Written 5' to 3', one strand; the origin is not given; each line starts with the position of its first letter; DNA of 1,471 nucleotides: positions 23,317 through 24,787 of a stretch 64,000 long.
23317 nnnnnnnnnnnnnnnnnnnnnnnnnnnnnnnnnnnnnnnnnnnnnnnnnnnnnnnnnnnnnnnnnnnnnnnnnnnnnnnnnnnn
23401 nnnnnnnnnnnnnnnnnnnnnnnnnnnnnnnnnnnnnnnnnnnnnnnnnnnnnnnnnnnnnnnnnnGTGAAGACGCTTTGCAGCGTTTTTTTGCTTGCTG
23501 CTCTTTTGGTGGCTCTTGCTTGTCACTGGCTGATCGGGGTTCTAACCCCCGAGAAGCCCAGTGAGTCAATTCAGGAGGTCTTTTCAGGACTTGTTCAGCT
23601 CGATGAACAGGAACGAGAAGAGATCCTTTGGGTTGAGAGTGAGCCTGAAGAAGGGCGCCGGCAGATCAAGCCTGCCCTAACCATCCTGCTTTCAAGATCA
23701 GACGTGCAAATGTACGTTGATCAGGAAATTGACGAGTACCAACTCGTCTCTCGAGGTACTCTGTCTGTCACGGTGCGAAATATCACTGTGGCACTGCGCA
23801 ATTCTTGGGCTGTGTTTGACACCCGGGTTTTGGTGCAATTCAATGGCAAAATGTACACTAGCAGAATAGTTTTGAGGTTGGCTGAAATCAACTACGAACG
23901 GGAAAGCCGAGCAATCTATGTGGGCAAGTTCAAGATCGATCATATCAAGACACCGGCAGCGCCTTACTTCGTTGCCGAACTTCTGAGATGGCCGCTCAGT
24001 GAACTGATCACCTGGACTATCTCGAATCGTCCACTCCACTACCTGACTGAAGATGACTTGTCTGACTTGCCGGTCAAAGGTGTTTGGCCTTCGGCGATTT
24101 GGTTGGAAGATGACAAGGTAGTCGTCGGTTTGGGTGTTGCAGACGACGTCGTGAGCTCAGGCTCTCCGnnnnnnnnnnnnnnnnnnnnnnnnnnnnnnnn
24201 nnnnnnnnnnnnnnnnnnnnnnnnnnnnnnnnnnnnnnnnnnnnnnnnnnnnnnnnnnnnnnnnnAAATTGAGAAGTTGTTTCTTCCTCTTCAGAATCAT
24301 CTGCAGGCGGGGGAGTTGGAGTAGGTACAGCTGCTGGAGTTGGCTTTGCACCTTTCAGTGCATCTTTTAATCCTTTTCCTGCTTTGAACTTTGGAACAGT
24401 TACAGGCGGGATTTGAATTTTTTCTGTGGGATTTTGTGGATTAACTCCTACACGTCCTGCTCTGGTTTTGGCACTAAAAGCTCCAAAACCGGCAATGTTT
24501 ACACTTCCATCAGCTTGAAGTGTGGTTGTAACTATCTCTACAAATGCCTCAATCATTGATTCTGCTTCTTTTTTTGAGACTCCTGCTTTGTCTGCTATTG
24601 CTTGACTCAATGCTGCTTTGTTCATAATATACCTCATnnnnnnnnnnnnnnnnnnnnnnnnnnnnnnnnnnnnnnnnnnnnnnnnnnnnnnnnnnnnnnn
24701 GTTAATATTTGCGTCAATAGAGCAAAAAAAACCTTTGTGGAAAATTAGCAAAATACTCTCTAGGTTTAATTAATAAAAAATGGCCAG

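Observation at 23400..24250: GC-rich single-gene cassette (234 aa signal-peptide protein) directly after the tRNA pair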

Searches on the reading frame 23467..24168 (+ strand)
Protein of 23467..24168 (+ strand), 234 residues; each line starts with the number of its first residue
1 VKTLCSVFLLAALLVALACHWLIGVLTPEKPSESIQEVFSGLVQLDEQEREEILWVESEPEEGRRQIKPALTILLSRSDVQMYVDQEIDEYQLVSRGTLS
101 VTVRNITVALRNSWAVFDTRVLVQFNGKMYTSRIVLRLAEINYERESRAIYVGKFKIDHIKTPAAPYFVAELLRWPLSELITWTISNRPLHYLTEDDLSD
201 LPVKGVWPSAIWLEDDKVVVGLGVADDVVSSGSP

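Call 5: search_protein_families(library=pfam, proteins=[window:23467-24168:+], max_evalue=10)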
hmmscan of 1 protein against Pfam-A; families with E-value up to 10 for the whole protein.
window:23467-24168:+ (234 aa): 4 families
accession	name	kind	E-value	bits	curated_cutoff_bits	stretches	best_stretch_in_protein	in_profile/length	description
PF07273.18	DUF1439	-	0.022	15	25.9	1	78-199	4-135/152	Protein of unknown function (DUF1439)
PF23732.1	PH_22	-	0.041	14.3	27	1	39-96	16-71/100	PH domain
PF03950.23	tRNA-synt_1c_C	-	0.052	14.2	23.9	1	46-88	20-54/91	tRNA synthetases class I (E and Q), anti-codon binding domain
PF24000.1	DUF7316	-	0.074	14.1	27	1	58-104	34-78/78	Family of unknown function (DUF7316)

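Call 6: search_protein_families(library=ncbifam, proteins=[window:23467-24168:+], max_evalue=10)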
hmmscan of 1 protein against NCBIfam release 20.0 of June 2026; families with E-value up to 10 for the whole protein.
window:23467-24168:+ (234 aa): 1 family
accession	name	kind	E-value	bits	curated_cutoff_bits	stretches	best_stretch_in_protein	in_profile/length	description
NF006734.0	PRK09266.1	subfamily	0.046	12.9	202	1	77-155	66-144/270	hypothetical protein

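Call 11: find_homologous_proteins(query=window:23467-24168:+, max_evalue=0.01)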
Query window:23467-24168:+ (234 aa): 1 proteins with E <= 0.01 among 940 candidates.
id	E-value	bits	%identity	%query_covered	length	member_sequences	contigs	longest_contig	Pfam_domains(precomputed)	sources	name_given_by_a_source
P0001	3.9e-140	483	100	94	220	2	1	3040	-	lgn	-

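Call 21: find_encoding_contigs(protein=P0001, flank=10000)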
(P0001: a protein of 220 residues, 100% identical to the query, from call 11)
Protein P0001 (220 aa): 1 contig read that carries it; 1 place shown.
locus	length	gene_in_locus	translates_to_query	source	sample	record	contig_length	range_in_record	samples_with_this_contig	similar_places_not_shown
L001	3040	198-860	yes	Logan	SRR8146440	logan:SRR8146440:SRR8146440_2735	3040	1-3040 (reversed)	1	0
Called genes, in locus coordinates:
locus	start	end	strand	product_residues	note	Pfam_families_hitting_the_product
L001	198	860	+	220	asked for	-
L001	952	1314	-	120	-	PF00216:Bac_DNA_binding, PF18291:HU-HIG (weak), PF18175:HU-CCDC81_bac_2 (weak)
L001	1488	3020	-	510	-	PF12072:RNase_Y_N, PF22891:KH_PNO1_2nd (faint), PF00013:KH_1, PF01966:HD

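Call 23: search_protein_representatives(protein=window:23467-24168:+)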
Query: 234 residues. Proteins with E-value up to 0.001 (for the whole library): 1; up to 1e-10: 1; up to 1e-30: 1. The best 1 are listed.
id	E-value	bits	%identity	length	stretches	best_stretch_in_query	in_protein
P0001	1.2e-140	482.9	100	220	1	16-234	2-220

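Call 24: predict_structure(protein=window:23467-24168:+)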
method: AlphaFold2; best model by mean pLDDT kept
length: 234 residues; sequences in the alignment: 1
mean_pLDDT: 42.6   pTM: 0.34
mean pLDDT of the five models: 42.6, 40.4, 37.4, 36.7, 33.3
residues with pLDDT >= 90: 8; 70-90: 14; 50-70: 30; < 50: 182
segments of 3 or more residues with pLDDT < 50: 27-101, 103-114, 140-164, 166-234
pLDDT, mean of each block of 10 residues (from residue 1): 85 88 57 30 30 25 25 24 30 40 47 53 57 55 38 45 48 43 34 36 29 33 33 28
secondary structure, 60 per line:
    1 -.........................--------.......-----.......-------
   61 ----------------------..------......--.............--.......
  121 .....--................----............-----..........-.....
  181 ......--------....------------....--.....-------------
elements in order: H2-26 H35-41 H47-53 E91-96 E99-111 E114-125 E128-143 E148-159 H165-174 H176-186 H195-198 E211-214 E217-221

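Call 26: search_protein_families(library=phrogs, proteins=[window:23467-24168:+], max_evalue=1)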
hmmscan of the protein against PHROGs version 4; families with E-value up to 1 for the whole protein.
window:23467-24168:+ (234 aa): 0 families

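Call 27: search_protein_families(library=padloc, proteins=[window:23467-24168:+], max_evalue=1)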
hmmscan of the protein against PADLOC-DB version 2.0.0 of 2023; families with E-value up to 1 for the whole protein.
window:23467-24168:+ (234 aa): 0 families

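Call 35: search_solved_structures(query=window:23467-24168:+, max_evalue=10)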
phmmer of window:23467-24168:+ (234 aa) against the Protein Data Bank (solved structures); distinct sequences matched with E-value up to 10: 2.
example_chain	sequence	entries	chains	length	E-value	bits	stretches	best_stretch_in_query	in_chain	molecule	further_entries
4clv_A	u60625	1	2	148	0.73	12.6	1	15-71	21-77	NICKEL-COBALT-CADMIUM RESISTANCE PROTEIN NCCX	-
8a57_D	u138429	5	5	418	1.2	11.8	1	141-164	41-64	GTPase HflX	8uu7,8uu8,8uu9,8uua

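Call 45: search_dna_similar(query=window:23467-24168:+, collection=phages, mode=protein, max_evalue=1)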
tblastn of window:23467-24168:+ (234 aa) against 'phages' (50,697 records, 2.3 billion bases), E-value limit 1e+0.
No match.

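Call 46: search_dna_similar(query=window:23467-24168:+, collection=plasmids, mode=protein, max_evalue=1)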
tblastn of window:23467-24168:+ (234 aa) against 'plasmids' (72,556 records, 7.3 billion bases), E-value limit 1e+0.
No match.

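Call 51: fold_search(model_id=the predicted structure, library=pdb)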
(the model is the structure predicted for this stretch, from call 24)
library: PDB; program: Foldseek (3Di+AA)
matches with E <= 10: 199; with E <= 0.001: 0
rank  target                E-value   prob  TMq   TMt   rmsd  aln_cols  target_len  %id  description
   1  5bvb_A                1.0e+00  0.51  0.17  0.28   4.5        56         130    9  Engineered Digoxigenin binder DIG5.1a (released 2015-10-28)
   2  5mn2_C                1.2e+00  0.13  0.14  0.32  15.8        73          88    7  Cocrystal structure of Fc gamma receptor IIIa interacting with Affimer G3, a specific binding protein which blocks IgG (released 2017-12-13)
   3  4j8t_D                1.7e+00  0.38  0.17  0.29   4.4        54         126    7  Engineered Digoxigenin binder DIG10.2 (released 2013-06-26)
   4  5bvb_B                1.8e+00  0.33  0.17  0.29   4.4        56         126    9  Engineered Digoxigenin binder DIG5.1a (released 2015-10-28)
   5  9os2_C                2.0e+00  0.35  0.18  0.32   6.9        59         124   12  Cryo-EM structure of the DDB1/CRBN-MRT-5702-G3BP2 ternary complex (released 2026-01-28)
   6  5bvb_D                2.0e+00  0.33  0.17  0.29   4.0        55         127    9  Engineered Digoxigenin binder DIG5.1a (released 2015-10-28)
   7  7o21_A                2.1e+00  0.30  0.17  0.14   4.2        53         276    8  Structure of Bdellovibrio bacteriovorus Bd1075 (released 2021-04-21)
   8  6yfs_AB               2.4e+00  0.02  0.12  0.17  16.9       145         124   14  Virus-like particle of bacteriophage PQ-465 (released 2020-09-02)
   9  3dmc_A                2.5e+00  0.25  0.16  0.27   4.0        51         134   20  CRYSTAL STRUCTURE OF A NTF2-LIKE PROTEIN (AVA_2261) FROM ANABAENA VARIABILIS ATCC 29413 AT 1.65 A RESOLUTION (released 2008-08-26)
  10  6uk5_A                2.5e+00  0.20  0.18  0.17   8.7        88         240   15  Structure of SAM bound CalS10, an amino pentose methyltransferase from Micromonospora echinaspora involved in calichea (released 2020-10-07)
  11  6stj_F                2.5e+00  0.10  0.15  0.34  14.5        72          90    4  Selective Affimers Recognize BCL-2 Family Proteins Through Non-Canonical Structural Motifs (released 2020-09-30)
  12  6yfs_AA               2.7e+00  0.02  0.13  0.17  16.8       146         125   14  Virus-like particle of bacteriophage PQ-465 (released 2020-09-02)
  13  3vdi                  2.8e+00  0.10  0.24  0.18  10.4       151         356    8  Structure of the FMO protein from Pelodictyon phaeum (released 2012-01-25)
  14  5mn2_D                2.8e+00  0.08  0.14  0.31  15.7        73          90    7  Cocrystal structure of Fc gamma receptor IIIa interacting with Affimer G3, a specific binding protein which blocks IgG (released 2017-12-13)
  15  1z1s                  3.0e+00  0.21  0.17  0.27   4.5        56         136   11  Crystal Structure of Putative Isomerase PA3332 from Pseudomonas aeruginosa (released 2005-04-19)
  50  3l6i_A                4.8e+00  0.09  0.28  0.36  13.5       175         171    9  Crystal structure of the uncharacterized lipoprotein yceb from e. coli at the resolution 2.0a. northeast structural ge (released 2010-01-26)
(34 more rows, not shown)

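Call 53: find_related_loci(query=window:23467-24168:+, collection=metagenome_contigs, flank=10000)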
Query window:23467-24168:+ (234 aa) in metagenome_contigs; peptide patterns used: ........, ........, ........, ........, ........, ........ (x = any residue, [..] = any of these).
163 stretches matched a pattern, but none encodes a relative of the query by tblastn (E <= 1e-3).

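Call 54: find_related_loci(query=window:23467-24168:+, collection=viral_contigs, flank=10000)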
Query window:23467-24168:+ (234 aa) in viral_contigs; peptide patterns used: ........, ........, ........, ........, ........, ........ (x = any residue, [..] = any of these).
8 stretches matched a pattern, but none encodes a relative of the query by tblastn (E <= 1e-3).

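Call 94: list_cluster_members(proteins=[P0001, P0002, window:23467-24168:+])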
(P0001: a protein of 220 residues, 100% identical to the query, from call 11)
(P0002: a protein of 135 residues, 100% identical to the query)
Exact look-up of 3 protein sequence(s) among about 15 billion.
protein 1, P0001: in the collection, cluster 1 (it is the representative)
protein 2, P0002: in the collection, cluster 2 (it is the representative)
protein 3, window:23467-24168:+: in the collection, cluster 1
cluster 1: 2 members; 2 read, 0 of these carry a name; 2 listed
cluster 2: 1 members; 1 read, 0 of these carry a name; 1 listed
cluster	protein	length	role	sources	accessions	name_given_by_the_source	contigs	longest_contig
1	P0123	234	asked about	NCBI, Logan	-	-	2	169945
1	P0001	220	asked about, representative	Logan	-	-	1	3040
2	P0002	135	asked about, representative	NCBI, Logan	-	-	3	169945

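Call 95: find_encoding_contigs(protein=P0123, flank=3000, max_places=6)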
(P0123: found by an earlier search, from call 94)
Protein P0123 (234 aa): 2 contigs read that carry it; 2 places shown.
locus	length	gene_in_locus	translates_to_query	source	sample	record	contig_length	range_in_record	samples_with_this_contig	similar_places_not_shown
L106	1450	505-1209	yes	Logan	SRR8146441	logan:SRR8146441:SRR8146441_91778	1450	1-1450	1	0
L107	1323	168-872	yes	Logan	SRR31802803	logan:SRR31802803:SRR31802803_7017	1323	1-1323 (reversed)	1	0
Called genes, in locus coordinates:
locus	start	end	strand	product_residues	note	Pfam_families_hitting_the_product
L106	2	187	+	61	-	?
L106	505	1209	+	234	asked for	-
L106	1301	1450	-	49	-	?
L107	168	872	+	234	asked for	-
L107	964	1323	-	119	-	?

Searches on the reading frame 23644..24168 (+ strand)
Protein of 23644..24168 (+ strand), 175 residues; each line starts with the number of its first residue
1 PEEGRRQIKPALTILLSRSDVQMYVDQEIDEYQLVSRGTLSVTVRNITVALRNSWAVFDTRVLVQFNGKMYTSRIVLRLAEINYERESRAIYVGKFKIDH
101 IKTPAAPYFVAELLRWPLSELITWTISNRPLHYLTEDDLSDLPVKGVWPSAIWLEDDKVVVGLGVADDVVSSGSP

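Call 75: predict_structure(protein=window:23644-24168:+)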
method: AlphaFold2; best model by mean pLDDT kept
length: 175 residues; sequences in the alignment: 1
mean_pLDDT: 38.0   pTM: 0.34
mean pLDDT of the five models: 38.0, 34.6, 34.5, 32.8, 32.5
residues with pLDDT >= 90: 0; 70-90: 0; 50-70: 23; < 50: 152
segments of 3 or more residues with pLDDT < 50: 1-36, 42-57, 78-175
pLDDT, mean of each block of 10 residues (from residue 1): 28 37 42 48 45 45 56 51 39 37 38 29 28 28 30 34 35 30
secondary structure, 60 per line:
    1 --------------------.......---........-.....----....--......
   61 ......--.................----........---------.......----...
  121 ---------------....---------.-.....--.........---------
elements in order: E21-27 E31-38 E40-44 E49-52 E55-66 E69-85 E90-97 E107-113 H136-139 E151-155 E158-166

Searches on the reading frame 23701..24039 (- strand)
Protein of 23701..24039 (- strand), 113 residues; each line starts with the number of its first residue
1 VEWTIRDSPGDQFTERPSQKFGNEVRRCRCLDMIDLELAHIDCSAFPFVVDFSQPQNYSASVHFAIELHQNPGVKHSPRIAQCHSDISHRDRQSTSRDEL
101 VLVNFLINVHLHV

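Call 63: search_protein_families(library=pfam, proteins=[window:23701-24039:-], max_evalue=0.01)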
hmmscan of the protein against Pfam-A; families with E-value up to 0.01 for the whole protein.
window:23701-24039:- (113 aa): 0 families

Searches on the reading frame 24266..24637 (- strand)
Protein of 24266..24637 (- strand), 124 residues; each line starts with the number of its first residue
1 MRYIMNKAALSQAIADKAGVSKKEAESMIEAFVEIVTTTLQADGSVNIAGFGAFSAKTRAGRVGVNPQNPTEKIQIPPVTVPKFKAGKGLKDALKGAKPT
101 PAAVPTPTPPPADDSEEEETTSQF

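Call 90: find_encoding_contigs(protein=window:24266-24637:-, flank=4000, max_places=10)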
Protein window:24266-24637:- (124 aa): no gene with exactly this product is on record in the collection.

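Call 91: find_encoding_contigs(protein=window:24266-24625:-, flank=4000, max_places=10)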
Protein window:24266-24625:- (120 aa): 1 contig read that carries it; 1 place shown.
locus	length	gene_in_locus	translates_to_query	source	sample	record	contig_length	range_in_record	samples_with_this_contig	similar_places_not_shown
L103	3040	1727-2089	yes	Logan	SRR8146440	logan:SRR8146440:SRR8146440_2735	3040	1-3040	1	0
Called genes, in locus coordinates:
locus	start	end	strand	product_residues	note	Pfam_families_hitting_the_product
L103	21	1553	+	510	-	PF12072:RNase_Y_N, PF22891:KH_PNO1_2nd (faint), PF00013:KH_1, PF01966:HD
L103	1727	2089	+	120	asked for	PF00216:Bac_DNA_binding, PF18291:HU-HIG (weak), PF18175:HU-CCDC81_bac_2 (weak)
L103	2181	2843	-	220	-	-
